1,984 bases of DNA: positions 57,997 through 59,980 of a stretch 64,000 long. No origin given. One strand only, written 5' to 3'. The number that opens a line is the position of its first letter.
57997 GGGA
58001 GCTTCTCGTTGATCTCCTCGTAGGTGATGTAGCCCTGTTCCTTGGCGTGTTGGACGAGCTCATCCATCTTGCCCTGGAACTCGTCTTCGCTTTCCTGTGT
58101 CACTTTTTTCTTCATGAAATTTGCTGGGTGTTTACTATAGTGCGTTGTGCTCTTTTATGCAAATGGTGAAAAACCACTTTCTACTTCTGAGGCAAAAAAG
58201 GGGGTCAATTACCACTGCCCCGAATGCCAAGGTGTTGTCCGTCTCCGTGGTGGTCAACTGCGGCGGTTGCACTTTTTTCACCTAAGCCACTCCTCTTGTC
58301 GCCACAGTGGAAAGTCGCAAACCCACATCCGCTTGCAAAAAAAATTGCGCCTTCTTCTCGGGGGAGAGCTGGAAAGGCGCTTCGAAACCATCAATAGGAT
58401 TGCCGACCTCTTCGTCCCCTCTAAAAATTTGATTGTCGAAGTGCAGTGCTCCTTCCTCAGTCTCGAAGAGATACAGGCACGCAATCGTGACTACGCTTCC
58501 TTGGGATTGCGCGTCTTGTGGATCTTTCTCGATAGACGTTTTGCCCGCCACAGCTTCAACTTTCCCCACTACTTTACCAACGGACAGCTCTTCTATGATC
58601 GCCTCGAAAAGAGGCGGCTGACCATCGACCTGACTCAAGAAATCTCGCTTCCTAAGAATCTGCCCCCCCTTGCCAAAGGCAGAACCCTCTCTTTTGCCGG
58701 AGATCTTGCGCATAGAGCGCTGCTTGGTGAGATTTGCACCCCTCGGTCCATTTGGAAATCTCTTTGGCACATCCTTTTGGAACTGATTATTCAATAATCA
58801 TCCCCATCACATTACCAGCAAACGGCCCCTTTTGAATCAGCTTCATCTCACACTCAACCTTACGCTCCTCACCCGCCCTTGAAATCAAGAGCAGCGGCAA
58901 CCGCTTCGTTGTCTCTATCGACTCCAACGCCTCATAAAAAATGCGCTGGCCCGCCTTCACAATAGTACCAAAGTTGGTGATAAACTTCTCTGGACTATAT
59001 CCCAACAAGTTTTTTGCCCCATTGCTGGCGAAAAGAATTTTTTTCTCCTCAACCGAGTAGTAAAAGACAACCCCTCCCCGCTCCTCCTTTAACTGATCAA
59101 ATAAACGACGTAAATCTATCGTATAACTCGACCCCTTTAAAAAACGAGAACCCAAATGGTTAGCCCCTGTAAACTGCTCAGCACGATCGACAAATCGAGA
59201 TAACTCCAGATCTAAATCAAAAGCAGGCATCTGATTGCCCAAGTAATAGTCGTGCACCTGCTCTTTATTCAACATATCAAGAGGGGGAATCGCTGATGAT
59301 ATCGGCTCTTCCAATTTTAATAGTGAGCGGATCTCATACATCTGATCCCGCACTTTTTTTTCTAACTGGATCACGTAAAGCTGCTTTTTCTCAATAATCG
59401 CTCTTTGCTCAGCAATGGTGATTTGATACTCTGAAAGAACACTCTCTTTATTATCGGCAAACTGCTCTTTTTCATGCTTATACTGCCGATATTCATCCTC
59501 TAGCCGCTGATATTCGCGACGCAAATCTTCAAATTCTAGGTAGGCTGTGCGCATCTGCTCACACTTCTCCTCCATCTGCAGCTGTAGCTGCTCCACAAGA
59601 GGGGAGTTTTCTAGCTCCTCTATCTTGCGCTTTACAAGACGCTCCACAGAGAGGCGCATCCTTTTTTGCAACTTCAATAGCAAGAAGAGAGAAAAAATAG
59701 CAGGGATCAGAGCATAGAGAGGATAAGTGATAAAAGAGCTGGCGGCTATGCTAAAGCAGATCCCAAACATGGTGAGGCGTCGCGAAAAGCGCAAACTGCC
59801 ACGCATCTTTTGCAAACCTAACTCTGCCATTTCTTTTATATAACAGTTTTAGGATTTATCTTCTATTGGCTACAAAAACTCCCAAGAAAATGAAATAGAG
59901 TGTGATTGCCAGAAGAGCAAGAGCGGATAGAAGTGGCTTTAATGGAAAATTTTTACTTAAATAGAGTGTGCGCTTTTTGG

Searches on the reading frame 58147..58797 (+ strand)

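Call 45: search_protein_families(library=pfam, proteins=[window:58147-58797:+], max_evalue=0.001)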
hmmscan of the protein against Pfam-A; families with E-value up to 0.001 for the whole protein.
window:58147-58797:+ (216 aa): 2 families
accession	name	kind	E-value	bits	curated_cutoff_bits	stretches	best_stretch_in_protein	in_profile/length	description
PF06054.18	CoiA_nuc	-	1.2e-12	48.7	20.3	1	72-155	22-107/158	Competence protein CoiA, nuclease-like domain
PF25164.1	CoiA_N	-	5.6e-10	39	26.3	1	14-54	10-50/50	Competence protein CoiA, N-terminal domain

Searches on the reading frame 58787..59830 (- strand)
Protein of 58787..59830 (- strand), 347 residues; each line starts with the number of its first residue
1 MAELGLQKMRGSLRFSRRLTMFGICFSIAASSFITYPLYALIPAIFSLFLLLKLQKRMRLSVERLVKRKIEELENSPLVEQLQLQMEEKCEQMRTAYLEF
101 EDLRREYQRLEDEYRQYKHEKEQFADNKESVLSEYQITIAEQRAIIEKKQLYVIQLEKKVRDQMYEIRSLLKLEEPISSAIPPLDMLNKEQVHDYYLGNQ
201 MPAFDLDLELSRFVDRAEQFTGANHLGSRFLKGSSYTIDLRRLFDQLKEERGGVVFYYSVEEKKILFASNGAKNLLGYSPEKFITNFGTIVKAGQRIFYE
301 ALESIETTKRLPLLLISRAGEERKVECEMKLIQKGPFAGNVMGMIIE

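Call 45: search_protein_families(library=pfam, proteins=[window:58787-59830:-], max_evalue=0.001)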
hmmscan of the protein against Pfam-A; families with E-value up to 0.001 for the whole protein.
window:58787-59830:- (347 aa): 3 families
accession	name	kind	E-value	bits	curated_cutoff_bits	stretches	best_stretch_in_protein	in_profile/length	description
PF18095.7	PAS_12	-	4.8e-28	98.1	22.6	1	206-345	5-151/153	UPF0242 C-terminal PAS-like domain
PF06785.16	UPF0242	-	1.9e-11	44.8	33.5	1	68-174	87-194/194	Uncharacterised protein family (UPF0242) N-terminus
PF13426.13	PAS_9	-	0.00028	21.5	27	0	260-332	8-84/103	PAS domain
